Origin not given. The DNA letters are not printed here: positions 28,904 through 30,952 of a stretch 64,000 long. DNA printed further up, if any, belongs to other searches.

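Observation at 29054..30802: Fusion of an ICMT/steroid-reductase-like (DUF1295) membrane domain to an alpha/beta-hydrolase inside the carotenoid operon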

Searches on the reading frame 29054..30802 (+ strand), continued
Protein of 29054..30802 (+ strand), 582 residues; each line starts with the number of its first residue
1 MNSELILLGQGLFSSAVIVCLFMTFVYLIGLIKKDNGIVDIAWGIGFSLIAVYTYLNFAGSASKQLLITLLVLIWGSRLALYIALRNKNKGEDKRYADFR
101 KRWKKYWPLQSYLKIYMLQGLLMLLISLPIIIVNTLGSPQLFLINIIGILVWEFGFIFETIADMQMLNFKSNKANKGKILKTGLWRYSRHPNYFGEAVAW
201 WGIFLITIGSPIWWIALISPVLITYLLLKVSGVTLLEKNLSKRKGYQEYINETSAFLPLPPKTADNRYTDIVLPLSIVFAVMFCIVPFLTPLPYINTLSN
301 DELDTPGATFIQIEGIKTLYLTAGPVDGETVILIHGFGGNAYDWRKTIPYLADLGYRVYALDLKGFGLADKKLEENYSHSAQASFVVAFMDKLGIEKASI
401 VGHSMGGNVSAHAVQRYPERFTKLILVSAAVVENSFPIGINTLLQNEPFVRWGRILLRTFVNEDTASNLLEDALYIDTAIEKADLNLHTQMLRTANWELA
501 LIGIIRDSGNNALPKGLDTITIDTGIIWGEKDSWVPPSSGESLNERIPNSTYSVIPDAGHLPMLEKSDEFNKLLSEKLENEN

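Call 48: find_encoding_contigs(protein=P0041, flank=7000, max_places=2)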
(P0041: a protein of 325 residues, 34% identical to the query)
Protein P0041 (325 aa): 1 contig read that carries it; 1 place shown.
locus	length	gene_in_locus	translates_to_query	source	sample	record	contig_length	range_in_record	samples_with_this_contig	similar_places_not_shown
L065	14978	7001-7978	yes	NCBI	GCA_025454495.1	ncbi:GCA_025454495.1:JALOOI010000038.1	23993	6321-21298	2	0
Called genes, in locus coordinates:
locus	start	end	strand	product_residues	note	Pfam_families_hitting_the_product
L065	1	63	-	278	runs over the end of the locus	PF25997:BSH_YhbJ (faint)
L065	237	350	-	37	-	-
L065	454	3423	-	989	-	PF13676:TIR_2, PF23381:Beta-prop_IFT122_1st, PF24817:WD40_WDHD1_1st, PF25174:Beta-prop_THOC3, PF25173:Beta-prop_WDR3_1st, PF25391:WD40_Gbeta, PF23409:Beta-prop_EML, PF24796:WDR55, +97 more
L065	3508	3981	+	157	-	-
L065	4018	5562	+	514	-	PF00070:Pyr_redox (faint), PF00890:FAD_binding_2, PF01266:DAO, PF01593:Amino_oxidase, PF13450:NAD_binding_8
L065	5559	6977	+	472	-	PF00875:DNA_photolyase, PF03441:FAD_binding_7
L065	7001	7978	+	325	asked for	PF12146:Hydrolase_4, PF00561:Abhydrolase_1, PF12697:Abhydrolase_6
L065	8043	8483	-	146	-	PF22503:DUF6992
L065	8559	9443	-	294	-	-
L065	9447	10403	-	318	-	PF00056:Ldh_1_N, PF02866:Ldh_1_C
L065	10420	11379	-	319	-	PF00494:SQS_PSY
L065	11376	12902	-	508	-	PF00890:FAD_binding_2 (faint), PF01266:DAO (faint), PF01593:Amino_oxidase, PF03486:HI0933_like (faint), PF07992:Pyr_redox_2 (weak), PF13450:NAD_binding_8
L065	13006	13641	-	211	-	PF00106:adh_short, PF01370:Epimerase, PF04321:RmlD_sub_bind (weak), PF13460:NAD_binding_10 (weak), PF13561:adh_short_C2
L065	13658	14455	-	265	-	-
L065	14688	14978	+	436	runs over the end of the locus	PF00930:DPPIV_N (faint), PF23381:Beta-prop_IFT122_1st (faint), PF26550:Tricorn_2nd (faint), PF07676:PD40 (faint), PF25174:Beta-prop_THOC3 (faint)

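Call 55: search_protein_families(library=ncbifam, proteins=[L065:4018-5559:+, L065:11379-12902:-, L065:3508-3978:+, L065:8562-9443:-, L065:13661-14455:-, L061:3917-5377:+, L065:13009-13641:-], max_evalue=0.00001)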
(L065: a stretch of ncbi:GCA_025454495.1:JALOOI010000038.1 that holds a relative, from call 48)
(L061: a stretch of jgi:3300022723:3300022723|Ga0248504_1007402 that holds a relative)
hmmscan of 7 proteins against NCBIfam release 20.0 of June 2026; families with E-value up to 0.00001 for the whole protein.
L065:4018-5559:+ (514 aa): 19 families
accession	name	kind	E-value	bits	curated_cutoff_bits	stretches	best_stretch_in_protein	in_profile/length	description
TIGR02733.1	desat_CrtD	equivalog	2.8e-91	306.6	549.7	1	2-490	2-489/492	C-3',4' desaturase CrtD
TIGR02730.1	carot_isom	equivalog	1.1e-55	189.4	586.9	1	4-490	3-489/493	carotenoid isomerase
TIGR02734.1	crtI_fam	subfamily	2.6e-30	105.6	238.1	2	5-56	2-53/504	phytoene desaturase family protein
NF045637.1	carotdesatCrtDProt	equivalog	1.6e-21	76.4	580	2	4-56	1-53/485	1-hydroxycarotenoid 3,4-desaturase CrtD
NF058655.1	CrtID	equivalog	8.3e-19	67.8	640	1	4-54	1-51/478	bifunctional phytoene desaturase/3,4-desaturase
NF005560.0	PRK07233.1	equivalog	1.7e-14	53.5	252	1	3-51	2-50/435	hypothetical protein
NF042421.1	hydcarot_desat_CrtD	equivalog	3e-13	49.1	500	1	1-55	1-55/487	1-hydroxycarotenoid 3,4-desaturase CrtD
TIGR03467.1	HpnE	equivalog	1.1e-11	44.7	283.05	1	5-49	2-46/430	hydroxysqualene dehydroxylase HpnE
NF045689.1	BCarotKetCrtO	equivalog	1.1e-11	44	1000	0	4-41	6-43/563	beta-carotene ketolase CrtO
NF005548.0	PRK07208.1-4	equivalog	5.7e-11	41.7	389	1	2-54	4-56/488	hypothetical protein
NF009074.0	PRK12409.1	equivalog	3.5e-09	36.3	494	1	1-47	1-46/410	D-amino acid dehydrogenase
NF005546.0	PRK07208.1-2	equivalog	1.4e-08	33.7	418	0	224-286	250-311/527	hypothetical protein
NF001933.0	PRK00711.1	subfamily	1.5e-08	34.1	383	1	3-41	2-40/429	D-amino acid dehydrogenase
NF005545.0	PRK07208.1-1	equivalog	7.1e-08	31.3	451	1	4-53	10-60/504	hypothetical protein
TIGR03197.1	MnmC_Cterm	equivalog_domain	7.2e-07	28.6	174.2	1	4-42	2-40/400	FAD-dependent 5-carboxymethylaminomethyl-2-thiouridine(34) oxidoreductase MnmC1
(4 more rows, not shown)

L065:11379-12902:- (508 aa): 21 families
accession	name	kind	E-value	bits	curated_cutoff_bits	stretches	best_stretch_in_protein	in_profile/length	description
TIGR02734.1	crtI_fam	subfamily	2e-175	584.3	238.1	1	4-488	1-488/504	phytoene desaturase family protein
NF058655.1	CrtID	equivalog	1.7e-92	310.8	640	1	4-483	1-476/478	bifunctional phytoene desaturase/3,4-desaturase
NF045637.1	carotdesatCrtDProt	equivalog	1.5e-61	208.4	580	1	4-480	1-474/485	1-hydroxycarotenoid 3,4-desaturase CrtD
NF042421.1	hydcarot_desat_CrtD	equivalog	4.9e-59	200.1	500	1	1-489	1-484/487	1-hydroxycarotenoid 3,4-desaturase CrtD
TIGR02730.1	carot_isom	equivalog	1.2e-33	116.8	586.9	1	4-488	3-488/493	carotenoid isomerase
NF045689.1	BCarotKetCrtO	equivalog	1.1e-31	110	1000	1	4-477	6-526/563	beta-carotene ketolase CrtO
NF005560.0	PRK07233.1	equivalog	1.4e-15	57.1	252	2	3-50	2-49/435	hypothetical protein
TIGR02733.1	desat_CrtD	equivalog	5.9e-14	51.6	549.7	1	3-57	3-57/492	C-3',4' desaturase CrtD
TIGR03467.1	HpnE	equivalog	1.4e-11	44.4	283.05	1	4-54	1-53/430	hydroxysqualene dehydroxylase HpnE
NF005548.0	PRK07208.1-4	equivalog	8.5e-09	34.5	389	0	2-99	4-97/488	hypothetical protein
NF001933.0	PRK00711.1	subfamily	4.7e-08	32.5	383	0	223-286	203-263/429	D-amino acid dehydrogenase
TIGR02732.1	zeta_caro_desat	equivalog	3.1e-07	29.7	622.15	0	3-39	1-37/474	9,9'-di-cis-zeta-carotene desaturase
NF009409.0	PRK12770.1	subfamily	4.7e-07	29.2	343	1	3-38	20-55/360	putative glutamate synthase subunit beta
TIGR01813.1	flavo_cyto_c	subfamily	1.1e-06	27.6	285.45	0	4-41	2-40/444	flavocytochrome c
TIGR01316.1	gltA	equivalog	1.2e-06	27.6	471.75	1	2-40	134-172/449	NADPH-dependent glutamate synthase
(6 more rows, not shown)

L065:3508-3978:+ (157 aa): 0 families

L065:8562-9443:- (294 aa): 1 family
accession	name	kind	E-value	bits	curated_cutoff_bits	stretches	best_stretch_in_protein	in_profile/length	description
TIGR03462.1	CarR_dom_SF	subfamily_domain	3.3e-35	120.5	39.4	2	155-244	2-88/89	lycopene cyclase domain-containing protein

L065:13661-14455:- (265 aa): 0 families

L061:3917-5377:+ (487 aa): 25 families
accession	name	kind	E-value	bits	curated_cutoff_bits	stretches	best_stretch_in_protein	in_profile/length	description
NF058655.1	CrtID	equivalog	1e-151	506.1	640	1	7-478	2-477/478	bifunctional phytoene desaturase/3,4-desaturase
TIGR02734.1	crtI_fam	subfamily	2.5e-112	376.1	238.1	1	6-485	1-491/504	phytoene desaturase family protein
NF042421.1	hydcarot_desat_CrtD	equivalog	7.5e-63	212.7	500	1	4-484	2-485/487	1-hydroxycarotenoid 3,4-desaturase CrtD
NF045637.1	carotdesatCrtDProt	equivalog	8.1e-58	196.1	580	1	7-483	2-483/485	1-hydroxycarotenoid 3,4-desaturase CrtD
TIGR02733.1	desat_CrtD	equivalog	6.7e-16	58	549.7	1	4-56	2-54/492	C-3',4' desaturase CrtD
NF005560.0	PRK07233.1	equivalog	1.1e-14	54.2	252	1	7-50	4-47/435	hypothetical protein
TIGR02730.1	carot_isom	equivalog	1.3e-13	50.6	586.9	1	6-57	3-54/493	carotenoid isomerase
TIGR03467.1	HpnE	equivalog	2.9e-12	46.6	283.05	1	7-49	2-44/430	hydroxysqualene dehydroxylase HpnE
NF001933.0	PRK00711.1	subfamily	7.1e-10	38.5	383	0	7-39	4-36/429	D-amino acid dehydrogenase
NF008843.0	PRK11883.1-3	equivalog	4e-09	36.1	406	1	4-62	2-62/424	protoporphyrinogen oxidase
TIGR00562.1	proto_IX_ox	equivalog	4e-09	35.6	97.85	1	3-57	2-58/470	protoporphyrinogen oxidase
TIGR00275.1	TIGR00275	subfamily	8.3e-09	34.8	183.8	0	7-39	2-34/401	aminoacetone oxidase family FAD-binding enzyme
NF045689.1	BCarotKetCrtO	equivalog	9e-09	34.4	1000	0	1-43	1-43/563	beta-carotene ketolase CrtO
TIGR02352.1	thiamin_ThiO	equivalog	5.9e-08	32.2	250.8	0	7-40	2-34/351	glycine oxidase ThiO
NF005547.0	PRK07208.1-3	equivalog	1.5e-07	30.6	380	1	3-56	4-57/465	hypothetical protein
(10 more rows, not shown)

L065:13009-13641:- (211 aa): 177 families (the best 25 are shown)
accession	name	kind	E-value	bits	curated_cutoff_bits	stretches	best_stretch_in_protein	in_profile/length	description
NF005594.0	PRK07326.1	equivalog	7e-27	94.5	271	1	4-179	8-194/237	SDR family oxidoreductase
NF005672.0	PRK07454.1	equivalog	2.5e-25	89.1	234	1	3-186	7-203/241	SDR family oxidoreductase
NF006074.0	PRK08220.1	equivalog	2e-24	86.6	312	1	4-182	10-191/251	2,3-dihydro-2,3-dihydroxybenzoate dehydrogenase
NF005681.0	PRK07478.1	subfamily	2.3e-24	86.1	267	1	5-181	9-200/254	SDR family oxidoreductase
NF005449.0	PRK07041.1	equivalog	2.2e-23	83.4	257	1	5-180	10-187/240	SDR family oxidoreductase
NF004823.0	PRK06179.1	subfamily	2.6e-23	82.8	310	1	5-180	8-188/271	oxidoreductase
NF006073.0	PRK08219.1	equivalog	4.9e-23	82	218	1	4-182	5-185/227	SDR family oxidoreductase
TIGR04316.1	dhbA_paeA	equivalog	2e-22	80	300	1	5-179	1-188/250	2,3-dihydro-2,3-dihydroxybenzoate dehydrogenase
NF004791.0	PRK06138.1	equivalog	3.5e-22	78.9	312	1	5-195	8-206/252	SDR family oxidoreductase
NF005474.0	PRK07074.1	equivalog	3.1e-21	76.2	361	1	3-180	4-191/259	SDR family oxidoreductase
NF005806.0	PRK07666.1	equivalog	4.8e-21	75.1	286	1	4-180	9-198/239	3-ketoacyl-ACP reductase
NF005075.0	PRK06500.1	equivalog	7.8e-21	74.6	336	1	4-187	8-199/249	SDR family oxidoreductase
NF009931.0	PRK13394.1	subfamily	8.4e-21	74.6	340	1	5-202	10-218/262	3-hydroxybutyrate dehydrogenase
NF005893.0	PRK07856.1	equivalog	1.2e-20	73.9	255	1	5-174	12-185/255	SDR family oxidoreductase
NF009093.0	PRK12429.1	subfamily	2.4e-20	72.9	258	1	5-189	8-202/259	3-hydroxybutyrate dehydrogenase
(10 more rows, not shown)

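Call 58: list_cluster_members(proteins=[window:29054-30799:+, window:30792-32270:+, window:28242-29054:+])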
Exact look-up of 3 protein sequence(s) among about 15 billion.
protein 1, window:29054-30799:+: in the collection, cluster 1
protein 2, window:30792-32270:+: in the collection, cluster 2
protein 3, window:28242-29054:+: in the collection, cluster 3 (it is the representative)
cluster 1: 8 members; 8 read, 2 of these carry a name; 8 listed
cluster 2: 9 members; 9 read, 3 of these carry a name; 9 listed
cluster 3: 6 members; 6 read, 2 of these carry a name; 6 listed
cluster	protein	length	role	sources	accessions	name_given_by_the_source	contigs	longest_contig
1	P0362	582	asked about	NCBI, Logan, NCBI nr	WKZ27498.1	MAG: alpha/beta fold hydrolase [Candidatus Dojkabacteria bacterium]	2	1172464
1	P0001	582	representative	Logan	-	-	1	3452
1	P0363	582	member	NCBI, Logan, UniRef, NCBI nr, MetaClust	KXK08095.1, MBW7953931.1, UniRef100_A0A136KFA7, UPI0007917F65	alpha/beta fold hydrolase [Candidatus Dojkabacteria bacterium] | Dihydrolipoyllysine-residue acetyltransferase component of acetoin cleaving system n=2 ... | MAG: Dihydrolipoyllysine-residue acetyltransferase component of acetoin cleaving system ...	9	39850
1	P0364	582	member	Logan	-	-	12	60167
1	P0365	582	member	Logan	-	-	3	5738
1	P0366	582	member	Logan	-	-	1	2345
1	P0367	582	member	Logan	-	-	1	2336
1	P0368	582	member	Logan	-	-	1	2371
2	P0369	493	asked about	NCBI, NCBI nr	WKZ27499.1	MAG: phytoene desaturase family protein [Candidatus Dojkabacteria bacterium]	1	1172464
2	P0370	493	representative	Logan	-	-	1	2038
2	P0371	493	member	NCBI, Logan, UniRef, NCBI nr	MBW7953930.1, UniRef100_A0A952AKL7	phytoene desaturase [Candidatus Dojkabacteria bacterium] | Phytoene desaturase n=1 Tax=Candidatus Dojkabacteria bacterium TaxID=2099670 ...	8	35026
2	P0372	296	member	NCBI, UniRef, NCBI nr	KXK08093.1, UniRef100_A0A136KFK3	MAG: zeta-carotene-forming phytoene desaturase [candidate division WS6 bacterium OLB21] | Zeta-carotene-forming phytoene desaturase n=1 Tax=candidate division WS6 bacterium OLB21 ...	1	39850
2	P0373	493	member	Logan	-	-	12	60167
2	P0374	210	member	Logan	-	-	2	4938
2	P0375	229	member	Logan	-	-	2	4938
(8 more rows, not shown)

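Call 67: find_encoding_contigs(protein=P0013, flank=7000, max_places=2)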
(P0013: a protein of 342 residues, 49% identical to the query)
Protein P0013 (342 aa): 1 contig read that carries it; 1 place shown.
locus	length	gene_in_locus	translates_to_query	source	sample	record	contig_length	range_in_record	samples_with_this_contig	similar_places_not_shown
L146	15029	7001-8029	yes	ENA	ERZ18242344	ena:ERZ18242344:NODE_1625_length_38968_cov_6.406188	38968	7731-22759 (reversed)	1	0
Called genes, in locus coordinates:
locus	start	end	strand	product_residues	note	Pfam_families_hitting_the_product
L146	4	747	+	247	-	PF02086:MethyltransfD12 (faint), PF02384:N6_Mtase (faint), PF13847:Methyltransf_31 (faint), PF01555:N6_N4_Mtase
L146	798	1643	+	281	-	PF02086:MethyltransfD12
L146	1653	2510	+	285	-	PF04556:DpnII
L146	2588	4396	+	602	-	PF03235:GmrSD_N, PF07510:GmrSD_C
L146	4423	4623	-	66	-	PF12844:HTH_19, PF01381:HTH_3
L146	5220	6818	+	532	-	PF00239:Resolvase, PF07508:Recombinase, PF13408:Zn_ribbon_recom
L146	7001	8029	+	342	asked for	PF06966:DUF1295, PF02544:Steroid_dh, PF04191:PEMT (weak)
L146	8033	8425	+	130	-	PF09945:DUF2177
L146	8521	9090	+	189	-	PF00293:NUDIX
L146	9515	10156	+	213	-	-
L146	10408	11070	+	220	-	-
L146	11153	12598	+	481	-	PF01266:DAO, PF03486:HI0933_like (weak), PF07992:Pyr_redox_2 (weak), PF13450:NAD_binding_8 (weak), PF00355:Rieske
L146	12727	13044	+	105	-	-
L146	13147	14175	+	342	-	-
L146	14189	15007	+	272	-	-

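Call 68: find_encoding_contigs(protein=P0012, flank=7000, max_places=2)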
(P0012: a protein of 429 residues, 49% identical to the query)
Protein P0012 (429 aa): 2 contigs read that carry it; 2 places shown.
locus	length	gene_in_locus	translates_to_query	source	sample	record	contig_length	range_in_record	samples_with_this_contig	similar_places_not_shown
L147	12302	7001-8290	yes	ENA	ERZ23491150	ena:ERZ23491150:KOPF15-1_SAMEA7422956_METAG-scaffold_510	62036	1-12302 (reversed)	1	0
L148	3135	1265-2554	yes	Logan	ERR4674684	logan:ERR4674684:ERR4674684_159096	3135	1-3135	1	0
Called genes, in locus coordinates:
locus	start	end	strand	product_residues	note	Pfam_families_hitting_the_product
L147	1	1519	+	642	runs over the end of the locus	-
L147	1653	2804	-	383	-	PF04851:ResIII, PF00270:DEAD, PF00271:Helicase_C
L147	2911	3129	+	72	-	PF18898:DUF5654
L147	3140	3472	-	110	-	-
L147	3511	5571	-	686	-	-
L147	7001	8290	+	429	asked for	PF06966:DUF1295, PF02544:Steroid_dh, PF04191:PEMT (weak)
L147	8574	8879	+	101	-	PF09945:DUF2177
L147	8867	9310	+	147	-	PF03013:Pyr_excise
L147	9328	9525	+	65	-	PF04070:DUF378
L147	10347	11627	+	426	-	PF00675:Peptidase_M16, PF05193:Peptidase_M16_C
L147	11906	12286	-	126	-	-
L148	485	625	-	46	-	-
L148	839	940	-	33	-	-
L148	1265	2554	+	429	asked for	PF06966:DUF1295, PF02544:Steroid_dh, PF04191:PEMT (weak)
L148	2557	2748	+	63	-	PF11127:YgaP-like_TM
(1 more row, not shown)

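Call 82: find_encoding_contigs(protein=P0097, flank=8000, max_places=3)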
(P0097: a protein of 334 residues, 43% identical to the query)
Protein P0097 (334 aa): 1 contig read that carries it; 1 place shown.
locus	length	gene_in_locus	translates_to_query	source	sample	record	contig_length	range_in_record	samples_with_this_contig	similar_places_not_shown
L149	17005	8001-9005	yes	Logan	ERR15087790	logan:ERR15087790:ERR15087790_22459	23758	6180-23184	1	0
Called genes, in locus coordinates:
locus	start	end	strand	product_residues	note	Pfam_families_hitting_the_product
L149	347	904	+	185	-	PF01769:MgtE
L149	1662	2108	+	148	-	-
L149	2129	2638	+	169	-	PF08448:PAS_4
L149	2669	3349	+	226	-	PF08241:Methyltransf_11, PF13649:Methyltransf_25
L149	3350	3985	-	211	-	-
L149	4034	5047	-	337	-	-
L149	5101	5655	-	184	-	-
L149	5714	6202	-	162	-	-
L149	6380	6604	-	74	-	-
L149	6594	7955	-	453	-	-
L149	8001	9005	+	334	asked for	PF00561:Abhydrolase_1, PF12146:Hydrolase_4, PF12697:Abhydrolase_6, PF03096:Ndr (weak)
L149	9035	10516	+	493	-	PF00070:Pyr_redox (faint), PF01266:DAO (faint), PF01593:Amino_oxidase, PF07992:Pyr_redox_2 (faint), PF12831:FAD_oxidored (faint), PF13450:NAD_binding_8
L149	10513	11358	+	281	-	PF00494:SQS_PSY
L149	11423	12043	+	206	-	PF18916:Lycopene_cyc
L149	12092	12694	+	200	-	PF04203:Sortase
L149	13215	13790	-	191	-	PF01966:HD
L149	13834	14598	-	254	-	PF10988:DUF2807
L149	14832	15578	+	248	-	PF01978:TrmB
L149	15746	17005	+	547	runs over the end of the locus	PF01432:Peptidase_M3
